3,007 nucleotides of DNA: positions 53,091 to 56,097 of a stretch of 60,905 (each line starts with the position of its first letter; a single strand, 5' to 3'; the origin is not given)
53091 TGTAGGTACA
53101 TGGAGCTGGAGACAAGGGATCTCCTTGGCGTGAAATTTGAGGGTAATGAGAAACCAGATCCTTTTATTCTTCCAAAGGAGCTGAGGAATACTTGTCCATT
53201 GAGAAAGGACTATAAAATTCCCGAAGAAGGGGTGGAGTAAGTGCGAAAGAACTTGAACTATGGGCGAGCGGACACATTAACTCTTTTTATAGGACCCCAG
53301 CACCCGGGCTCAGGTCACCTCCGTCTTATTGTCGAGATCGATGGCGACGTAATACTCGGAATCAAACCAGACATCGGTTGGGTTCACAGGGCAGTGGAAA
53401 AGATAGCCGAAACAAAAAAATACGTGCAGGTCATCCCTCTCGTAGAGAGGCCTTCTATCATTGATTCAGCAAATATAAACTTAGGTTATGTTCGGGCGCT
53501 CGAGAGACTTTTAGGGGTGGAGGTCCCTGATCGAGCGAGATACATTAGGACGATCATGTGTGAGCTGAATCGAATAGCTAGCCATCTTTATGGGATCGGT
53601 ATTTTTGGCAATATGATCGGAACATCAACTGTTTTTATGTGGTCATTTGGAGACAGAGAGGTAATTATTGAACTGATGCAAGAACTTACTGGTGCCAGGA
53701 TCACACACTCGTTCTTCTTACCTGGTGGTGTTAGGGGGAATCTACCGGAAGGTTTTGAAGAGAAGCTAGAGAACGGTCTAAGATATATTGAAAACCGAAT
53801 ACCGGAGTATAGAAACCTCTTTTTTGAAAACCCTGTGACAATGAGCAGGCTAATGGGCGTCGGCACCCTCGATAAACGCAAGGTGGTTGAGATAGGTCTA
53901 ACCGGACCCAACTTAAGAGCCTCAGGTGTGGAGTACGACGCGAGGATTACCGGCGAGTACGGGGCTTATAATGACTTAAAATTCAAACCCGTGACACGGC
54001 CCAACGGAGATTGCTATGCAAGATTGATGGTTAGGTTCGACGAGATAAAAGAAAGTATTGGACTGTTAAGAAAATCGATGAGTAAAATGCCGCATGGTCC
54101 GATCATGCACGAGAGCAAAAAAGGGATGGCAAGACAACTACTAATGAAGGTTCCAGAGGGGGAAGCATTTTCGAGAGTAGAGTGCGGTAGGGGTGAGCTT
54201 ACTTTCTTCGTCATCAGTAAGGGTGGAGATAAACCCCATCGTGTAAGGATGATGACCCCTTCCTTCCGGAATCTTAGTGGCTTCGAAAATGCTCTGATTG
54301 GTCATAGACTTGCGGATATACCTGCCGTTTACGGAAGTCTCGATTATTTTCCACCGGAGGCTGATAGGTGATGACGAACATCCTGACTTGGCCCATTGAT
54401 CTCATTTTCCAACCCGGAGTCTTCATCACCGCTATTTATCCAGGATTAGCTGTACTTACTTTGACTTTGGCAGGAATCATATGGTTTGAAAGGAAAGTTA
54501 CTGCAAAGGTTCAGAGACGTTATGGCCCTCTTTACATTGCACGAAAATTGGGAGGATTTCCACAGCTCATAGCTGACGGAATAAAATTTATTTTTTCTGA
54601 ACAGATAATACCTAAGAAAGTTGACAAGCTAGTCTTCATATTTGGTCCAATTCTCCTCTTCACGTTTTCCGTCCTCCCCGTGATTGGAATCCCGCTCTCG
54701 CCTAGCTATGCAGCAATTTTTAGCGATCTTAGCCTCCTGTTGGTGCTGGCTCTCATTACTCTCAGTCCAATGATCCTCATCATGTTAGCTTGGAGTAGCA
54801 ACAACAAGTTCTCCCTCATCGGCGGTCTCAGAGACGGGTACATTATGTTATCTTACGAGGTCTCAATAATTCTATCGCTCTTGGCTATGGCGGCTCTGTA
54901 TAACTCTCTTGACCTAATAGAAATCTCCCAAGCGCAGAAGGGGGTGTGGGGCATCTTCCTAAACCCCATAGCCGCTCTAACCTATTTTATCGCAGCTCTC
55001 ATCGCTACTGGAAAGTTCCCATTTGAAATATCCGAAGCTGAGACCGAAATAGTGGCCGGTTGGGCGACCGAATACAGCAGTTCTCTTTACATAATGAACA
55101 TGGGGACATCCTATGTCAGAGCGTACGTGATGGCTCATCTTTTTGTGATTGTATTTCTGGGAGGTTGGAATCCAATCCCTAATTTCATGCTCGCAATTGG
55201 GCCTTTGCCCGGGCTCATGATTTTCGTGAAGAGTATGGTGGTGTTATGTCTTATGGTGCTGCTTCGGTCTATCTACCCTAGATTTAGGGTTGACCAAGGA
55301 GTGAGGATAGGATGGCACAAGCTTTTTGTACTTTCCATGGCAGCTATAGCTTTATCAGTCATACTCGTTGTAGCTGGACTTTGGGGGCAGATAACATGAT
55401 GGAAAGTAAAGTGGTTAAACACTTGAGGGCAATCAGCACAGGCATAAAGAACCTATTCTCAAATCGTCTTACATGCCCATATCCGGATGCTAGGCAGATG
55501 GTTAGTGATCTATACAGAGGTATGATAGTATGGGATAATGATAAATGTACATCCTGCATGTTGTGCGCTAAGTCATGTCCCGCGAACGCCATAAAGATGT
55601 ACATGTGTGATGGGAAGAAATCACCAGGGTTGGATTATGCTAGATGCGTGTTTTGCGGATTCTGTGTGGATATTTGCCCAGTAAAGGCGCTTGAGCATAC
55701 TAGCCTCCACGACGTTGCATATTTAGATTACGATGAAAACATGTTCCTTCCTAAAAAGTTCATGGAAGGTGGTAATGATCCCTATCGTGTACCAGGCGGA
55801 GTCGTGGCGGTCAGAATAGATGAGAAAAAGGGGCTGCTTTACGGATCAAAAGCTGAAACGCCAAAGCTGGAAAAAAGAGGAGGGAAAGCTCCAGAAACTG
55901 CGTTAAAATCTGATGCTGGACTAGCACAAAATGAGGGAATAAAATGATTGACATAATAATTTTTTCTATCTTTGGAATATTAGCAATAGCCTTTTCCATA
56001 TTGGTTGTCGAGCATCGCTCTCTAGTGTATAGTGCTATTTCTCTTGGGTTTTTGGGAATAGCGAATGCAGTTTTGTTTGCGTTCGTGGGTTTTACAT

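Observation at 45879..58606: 21-gene operon joining a complete Mrp (MbhA-I-like) module to NuoABCDHIJK+N: neither canonical complex I nor MBH/MBS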

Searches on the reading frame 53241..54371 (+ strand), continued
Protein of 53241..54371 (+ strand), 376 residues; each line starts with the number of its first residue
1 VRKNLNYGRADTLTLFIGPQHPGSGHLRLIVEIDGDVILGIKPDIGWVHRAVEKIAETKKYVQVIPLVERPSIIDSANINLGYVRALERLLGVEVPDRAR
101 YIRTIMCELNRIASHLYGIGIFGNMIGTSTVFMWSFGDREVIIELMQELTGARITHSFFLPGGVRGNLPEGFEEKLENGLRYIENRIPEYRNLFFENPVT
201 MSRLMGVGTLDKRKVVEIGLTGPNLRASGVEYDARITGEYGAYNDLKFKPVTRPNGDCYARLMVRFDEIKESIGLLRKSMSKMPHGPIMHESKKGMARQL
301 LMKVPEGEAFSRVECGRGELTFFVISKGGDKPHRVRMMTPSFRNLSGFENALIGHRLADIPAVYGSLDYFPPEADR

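Call 48: search_solved_structures(query=window:53241-54371:+, max_evalue=1e-20, show_alignments=3)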
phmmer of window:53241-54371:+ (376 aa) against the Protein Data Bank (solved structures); distinct sequences matched with E-value up to 1e-20: 54.
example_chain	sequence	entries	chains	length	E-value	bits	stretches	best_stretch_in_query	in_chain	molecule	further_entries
6u8y_L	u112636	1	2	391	3.9e-73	249.9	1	10-376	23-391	NADH dehydrogenase subunit D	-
7zm7_C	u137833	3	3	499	9.4e-73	248.6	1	13-376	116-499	NADH-ubiquinone oxidoreductase 49 kDa subunit-like protein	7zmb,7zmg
2fug_4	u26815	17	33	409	3.8e-72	246.6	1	9-290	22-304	NADH-quinone oxidoreductase chain 4 | NADH-QUINONE OXIDOREDUCTASE SUBUNIT 4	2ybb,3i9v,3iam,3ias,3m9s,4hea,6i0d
6hum_H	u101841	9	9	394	9e-72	245.4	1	9-376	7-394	NAD(P)H-quinone oxidoreductase subunit H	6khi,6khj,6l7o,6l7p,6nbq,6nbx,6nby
8e73_S2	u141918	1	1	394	4.1e-68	233.3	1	8-376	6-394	NDUS2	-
9iho_D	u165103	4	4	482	6.6e-68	232.6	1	13-376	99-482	NUCM (49 kDa) subunit of mitochondrial NADH:ubiquinone oxidoreductase (Complex I)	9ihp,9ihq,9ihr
6gcs_C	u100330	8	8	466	8.7e-68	232.2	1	11-376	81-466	49-KDA PROTEIN (NUCM) | Subunit NUCM of NADH:Ubiquinone Oxidoreductase (Complex I) | NUCM protein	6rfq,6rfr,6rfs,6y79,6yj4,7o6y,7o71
9f5x_E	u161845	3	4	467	1.4e-67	231.5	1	8-376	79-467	NADH:ubiquinone oxidoreductase 49 kD subunit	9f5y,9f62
6h8k_C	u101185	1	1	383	3.6e-67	230.2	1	14-371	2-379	NUCM protein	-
7b0n_D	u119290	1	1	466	6e-67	229.5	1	11-376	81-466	NUCM protein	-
8bpx_D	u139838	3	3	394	8.6e-67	229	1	12-376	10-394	NADH dehydrogenase [ubiquinone] iron-sulfur protein 2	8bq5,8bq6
7a23_G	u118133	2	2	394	2.2e-66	227.6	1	12-376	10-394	Nad7m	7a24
7eu3_H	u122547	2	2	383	2.2e-66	227.6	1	16-376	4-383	NAD(P)H-quinone oxidoreductase subunit H, chloroplastic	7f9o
7aqr_D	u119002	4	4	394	5.9e-66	226.2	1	12-376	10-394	NADH dehydrogenase subunit 7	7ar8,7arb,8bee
7wfg_H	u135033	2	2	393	6.3e-66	226.1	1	11-376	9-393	NAD(P)H-quinone oxidoreductase subunit H, chloroplastic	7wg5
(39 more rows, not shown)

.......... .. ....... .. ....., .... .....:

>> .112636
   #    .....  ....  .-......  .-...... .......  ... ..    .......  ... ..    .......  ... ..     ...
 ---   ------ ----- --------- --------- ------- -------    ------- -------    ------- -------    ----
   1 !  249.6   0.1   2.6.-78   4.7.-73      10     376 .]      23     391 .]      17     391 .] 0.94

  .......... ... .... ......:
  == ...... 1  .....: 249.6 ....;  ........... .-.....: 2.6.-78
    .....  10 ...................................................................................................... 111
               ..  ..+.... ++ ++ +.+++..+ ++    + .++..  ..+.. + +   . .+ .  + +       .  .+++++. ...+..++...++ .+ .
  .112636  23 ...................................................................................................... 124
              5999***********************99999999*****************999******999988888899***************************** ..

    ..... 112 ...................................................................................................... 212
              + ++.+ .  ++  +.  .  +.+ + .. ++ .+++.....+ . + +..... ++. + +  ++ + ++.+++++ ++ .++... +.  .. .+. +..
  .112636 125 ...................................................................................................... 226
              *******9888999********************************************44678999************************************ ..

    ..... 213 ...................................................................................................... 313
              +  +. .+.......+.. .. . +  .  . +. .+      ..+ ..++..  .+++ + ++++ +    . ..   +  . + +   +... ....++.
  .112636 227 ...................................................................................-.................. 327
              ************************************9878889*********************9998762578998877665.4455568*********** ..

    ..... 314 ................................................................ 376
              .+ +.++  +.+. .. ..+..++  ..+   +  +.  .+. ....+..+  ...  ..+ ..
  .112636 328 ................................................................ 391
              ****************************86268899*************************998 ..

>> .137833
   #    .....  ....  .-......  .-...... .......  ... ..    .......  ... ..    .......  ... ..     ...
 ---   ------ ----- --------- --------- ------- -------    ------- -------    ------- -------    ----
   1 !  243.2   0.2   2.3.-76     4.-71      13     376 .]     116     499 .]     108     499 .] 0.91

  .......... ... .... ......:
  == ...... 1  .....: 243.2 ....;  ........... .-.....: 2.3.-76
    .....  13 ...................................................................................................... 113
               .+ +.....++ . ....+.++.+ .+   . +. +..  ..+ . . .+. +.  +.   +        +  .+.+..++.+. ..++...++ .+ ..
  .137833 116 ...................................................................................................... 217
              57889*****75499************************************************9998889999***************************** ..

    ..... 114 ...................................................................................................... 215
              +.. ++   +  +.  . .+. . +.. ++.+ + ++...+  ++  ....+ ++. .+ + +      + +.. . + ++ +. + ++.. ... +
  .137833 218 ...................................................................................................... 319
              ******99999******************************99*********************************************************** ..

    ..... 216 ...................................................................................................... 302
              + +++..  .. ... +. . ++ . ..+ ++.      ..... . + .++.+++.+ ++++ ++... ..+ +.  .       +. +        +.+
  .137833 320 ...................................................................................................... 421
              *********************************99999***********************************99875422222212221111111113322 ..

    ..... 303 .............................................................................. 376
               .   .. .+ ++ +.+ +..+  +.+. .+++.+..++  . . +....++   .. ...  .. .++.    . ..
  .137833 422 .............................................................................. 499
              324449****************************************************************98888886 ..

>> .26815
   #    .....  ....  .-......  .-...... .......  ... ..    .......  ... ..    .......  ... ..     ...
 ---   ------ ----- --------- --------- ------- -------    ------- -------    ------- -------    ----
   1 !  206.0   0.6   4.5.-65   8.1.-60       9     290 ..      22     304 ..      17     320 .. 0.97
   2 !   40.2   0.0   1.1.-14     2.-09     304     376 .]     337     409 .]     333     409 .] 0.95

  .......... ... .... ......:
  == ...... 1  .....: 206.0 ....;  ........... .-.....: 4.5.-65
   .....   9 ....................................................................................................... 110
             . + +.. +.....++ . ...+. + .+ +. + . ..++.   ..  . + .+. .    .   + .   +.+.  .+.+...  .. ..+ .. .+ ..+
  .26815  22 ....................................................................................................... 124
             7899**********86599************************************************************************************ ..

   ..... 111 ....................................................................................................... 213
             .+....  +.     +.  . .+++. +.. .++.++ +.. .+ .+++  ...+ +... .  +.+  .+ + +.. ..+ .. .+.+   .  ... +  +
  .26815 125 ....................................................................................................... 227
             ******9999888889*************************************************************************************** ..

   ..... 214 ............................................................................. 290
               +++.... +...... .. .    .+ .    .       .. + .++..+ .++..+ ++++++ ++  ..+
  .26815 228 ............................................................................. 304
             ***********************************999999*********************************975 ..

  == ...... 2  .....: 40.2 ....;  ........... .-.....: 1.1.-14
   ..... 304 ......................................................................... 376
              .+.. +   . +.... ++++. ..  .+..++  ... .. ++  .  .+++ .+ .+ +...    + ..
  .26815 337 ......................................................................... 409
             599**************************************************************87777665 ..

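Call 68: search_protein_families(library=ncbifam, max_evalue=0.00001, proteins=[window:53241-54371:+])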
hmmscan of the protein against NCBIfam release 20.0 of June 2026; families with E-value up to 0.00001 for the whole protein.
window:53241-54371:+ (376 aa): 7 families
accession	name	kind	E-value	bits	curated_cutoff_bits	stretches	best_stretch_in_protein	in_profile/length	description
NF004739.1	PRK06075.1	equivalog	1e-129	432.7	360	1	14-376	2-384/384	NADH-quinone oxidoreductase subunit D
NF040602.1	F420_dehyd_FpoD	exception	1e-105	353.8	600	1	12-376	7-372/372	F420H2 dehydrogenase subunit FpoD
TIGR01962.1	NuoD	equivalog_domain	3.5e-104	348.7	459.35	1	12-376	2-386/386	NADH dehydrogenase (quinone) subunit D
NF008974.0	PRK12322.1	equivalog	4.6e-97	325.2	522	1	9-371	3-361/366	NADH-quinone oxidoreductase subunit D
NF009808.0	PRK13292.1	equivalog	1.6e-92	310.7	1156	2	10-291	405-687/791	NADH-quinone oxidoreductase subunit B/C/D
NF005649.0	PRK07415.1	equivalog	4.1e-82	276.3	583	1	9-375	7-393/394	NAD(P)H-quinone oxidoreductase subunit H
NF008728.0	PRK11742.1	equivalog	6.9e-77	259.2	840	2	10-291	212-494/598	NADH-quinone oxidoreductase subunit C/D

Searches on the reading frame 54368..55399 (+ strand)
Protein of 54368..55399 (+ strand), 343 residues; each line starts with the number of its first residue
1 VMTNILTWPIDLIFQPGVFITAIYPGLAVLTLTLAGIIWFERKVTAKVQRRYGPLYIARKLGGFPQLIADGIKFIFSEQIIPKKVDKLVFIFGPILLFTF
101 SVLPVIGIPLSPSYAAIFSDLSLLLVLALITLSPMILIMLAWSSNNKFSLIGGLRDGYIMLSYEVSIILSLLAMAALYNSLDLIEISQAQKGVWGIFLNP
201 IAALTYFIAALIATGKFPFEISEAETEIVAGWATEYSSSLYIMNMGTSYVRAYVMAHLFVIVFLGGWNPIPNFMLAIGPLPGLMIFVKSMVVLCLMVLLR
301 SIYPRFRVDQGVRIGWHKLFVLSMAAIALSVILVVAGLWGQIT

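Call 5: search_protein_families(library=pfam, max_evalue=0.01, proteins=[window:54368-55399:+])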
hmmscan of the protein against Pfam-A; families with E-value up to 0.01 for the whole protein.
window:54368-55399:+ (343 aa): 1 family
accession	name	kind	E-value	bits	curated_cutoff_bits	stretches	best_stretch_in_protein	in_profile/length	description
PF00146.26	NADHdh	-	1.5e-84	284.3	27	1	28-329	8-296/298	NADH dehydrogenase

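Call 68: search_protein_families(library=ncbifam, max_evalue=0.00001, proteins=[window:54368-55399:+])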
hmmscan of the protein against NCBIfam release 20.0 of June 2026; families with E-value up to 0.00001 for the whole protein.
window:54368-55399:+ (343 aa): 7 families
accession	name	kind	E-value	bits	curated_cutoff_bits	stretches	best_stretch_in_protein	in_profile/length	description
NF004741.0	PRK06076.1-2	equivalog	6.5e-102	341.2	305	1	5-335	8-334/337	NADH-quinone oxidoreductase subunit NuoH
NF040610.1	F420_dehyd_FpoH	exception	3.6e-64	217.3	475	1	28-333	18-335/339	F420H2 dehydrogenase subunit FpoH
NF004745.0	PRK06076.1-6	equivalog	1.1e-56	192.5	450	1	23-332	19-331/341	NADH-quinone oxidoreductase subunit NuoH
NF004744.0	PRK06076.1-5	equivalog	1.2e-52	179.3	542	1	32-335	43-364/372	NADH-quinone oxidoreductase subunit NuoH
NF004740.0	PRK06076.1-1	equivalog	1.3e-52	179.4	399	1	27-333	22-319/325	NADH-quinone oxidoreductase subunit NuoH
NF004743.0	PRK06076.1-4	equivalog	3.5e-50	171.1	494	1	29-329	26-337/433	NADH-quinone oxidoreductase subunit NuoH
NF004742.0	PRK06076.1-3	equivalog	3.6e-39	135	531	1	29-337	34-351/356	NADH-quinone oxidoreductase subunit NuoH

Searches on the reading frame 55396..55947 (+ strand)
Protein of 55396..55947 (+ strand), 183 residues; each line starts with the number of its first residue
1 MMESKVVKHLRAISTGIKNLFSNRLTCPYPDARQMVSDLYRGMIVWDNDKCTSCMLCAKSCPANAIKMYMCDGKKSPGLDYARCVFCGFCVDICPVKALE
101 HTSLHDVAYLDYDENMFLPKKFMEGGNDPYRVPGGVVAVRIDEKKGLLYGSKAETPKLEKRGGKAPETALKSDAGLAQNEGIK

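Call 5: search_protein_families(library=pfam, max_evalue=0.01, proteins=[window:55396-55947:+])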
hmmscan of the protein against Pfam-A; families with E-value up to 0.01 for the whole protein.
window:55396-55947:+ (183 aa): 14 families
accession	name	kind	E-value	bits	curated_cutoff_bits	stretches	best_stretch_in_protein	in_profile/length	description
PF00037.32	Fer4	-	4.9e-16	58.2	21.1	2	44-67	1-24/24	4Fe-4S binding domain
PF12837.12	Fer4_6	-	6.1e-10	39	25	2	44-66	2-24/24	4Fe-4S binding domain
PF14697.11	Fer4_21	-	1e-09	38.8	35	2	47-98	4-56/59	4Fe-4S dicluster domain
PF12838.12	Fer4_7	-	3.6e-09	37.4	27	1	50-98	1-52/52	4Fe-4S dicluster domain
PF13484.11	Fer4_16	-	4.8e-09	37.3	30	2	83-102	1-20/66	4Fe-4S double cluster binding domain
PF12797.12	Fer4_2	-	3.2e-08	33.5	24.5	1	43-63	2-22/22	4Fe-4S binding domain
PF13187.11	Fer4_9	-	1e-07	32.3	27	1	50-98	1-51/52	4Fe-4S dicluster domain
PF13237.11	Fer4_10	-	1.2e-07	32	25.5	1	44-95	2-53/53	4Fe-4S dicluster domain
PF13183.11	Fer4_8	-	2e-06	28.7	27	0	82-103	3-25/68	4Fe-4S dicluster domain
PF25160.1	LdpA_Fe-S-bd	-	5e-05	23.4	27.6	1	57-103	9-47/49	LdpA Fe-S cluster-binding domain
PF13534.11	Fer4_17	-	9.2e-05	23.3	22.2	0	49-64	44-59/61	4Fe-4S dicluster domain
PF12798.12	Fer4_3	-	0.0003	21.8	27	0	84-98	1-15/15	4Fe-4S binding domain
PF12800.12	Fer4_4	-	0.00041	20.9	24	1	49-63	2-16/17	4Fe-4S binding domain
PF13459.11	Fer4_15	-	0.0027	18.8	22.4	0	79-95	3-19/66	4Fe-4S single cluster domain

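Call 68: search_protein_families(library=ncbifam, max_evalue=0.00001, proteins=[window:55396-55947:+])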
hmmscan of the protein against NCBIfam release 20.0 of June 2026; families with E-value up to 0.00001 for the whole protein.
window:55396-55947:+ (183 aa): 53 families (the best 25 are shown)
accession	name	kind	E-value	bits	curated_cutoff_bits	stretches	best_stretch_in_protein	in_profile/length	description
NF004541.0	PRK05888.2-2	equivalog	6.2e-43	146.5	217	1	4-151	15-165/168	NADH-quinone oxidoreductase subunit NuoI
NF004546.0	PRK05888.3-3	equivalog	4.5e-28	98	260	1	5-149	19-174/196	NADH-quinone oxidoreductase subunit NuoI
TIGR01971.1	NuoI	subfamily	2.6e-25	88.4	113.05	1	13-117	2-116/121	NADH-quinone oxidoreductase, chain I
NF006221.0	PRK08348.1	subfamily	1.8e-20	73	124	1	10-117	4-111/136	NADH-plastoquinone oxidoreductase subunit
NF004537.0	PRK05888.1-3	equivalog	2.1e-20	73.1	163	1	4-149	18-180/204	NADH-quinone oxidoreductase subunit NuoI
NF040612.1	F420_dehyd_FpoI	exception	1.7e-19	70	180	1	10-111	3-111/135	F420H2 dehydrogenase subunit FpoI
NF004543.0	PRK05888.2-5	equivalog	3.3e-19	69.2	243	1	15-103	25-119/217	NADH-quinone oxidoreductase subunit NuoI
NF010590.0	PRK13984.1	equivalog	6.1e-19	67.6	946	1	8-120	9-129/611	putative oxidoreductase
NF004536.0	PRK05888.1-1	equivalog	1.2e-17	63.9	212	1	6-109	10-124/180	NADH-quinone oxidoreductase subunit NuoI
NF009053.0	PRK12387.1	subfamily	1.3e-16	60.9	204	1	24-110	13-101/180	formate hydrogenlyase complex iron-sulfur subunit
NF004538.0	PRK05888.1-4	equivalog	1.4e-15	57.3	135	1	9-126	16-144/162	NADH-quinone oxidoreductase subunit NuoI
NF042909.1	FMH_DH_FwdF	exception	7.2e-14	51.6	375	1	37-102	126-198/336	tungsten-dependent formylmethanofuran dehydrogenase subunit FwdF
NF006076.0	PRK08222.1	equivalog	1.5e-13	51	270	1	25-108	14-99/181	hydrogenase 4 subunit H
NF004539.0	PRK05888.1-5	equivalog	1.5e-13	50.7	225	1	6-127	13-145/162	NADH-quinone oxidoreductase subunit NuoI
NF004542.0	PRK05888.2-3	equivalog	1.2e-12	47.7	248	1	20-108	48-148/203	NADH-quinone oxidoreductase subunit NuoI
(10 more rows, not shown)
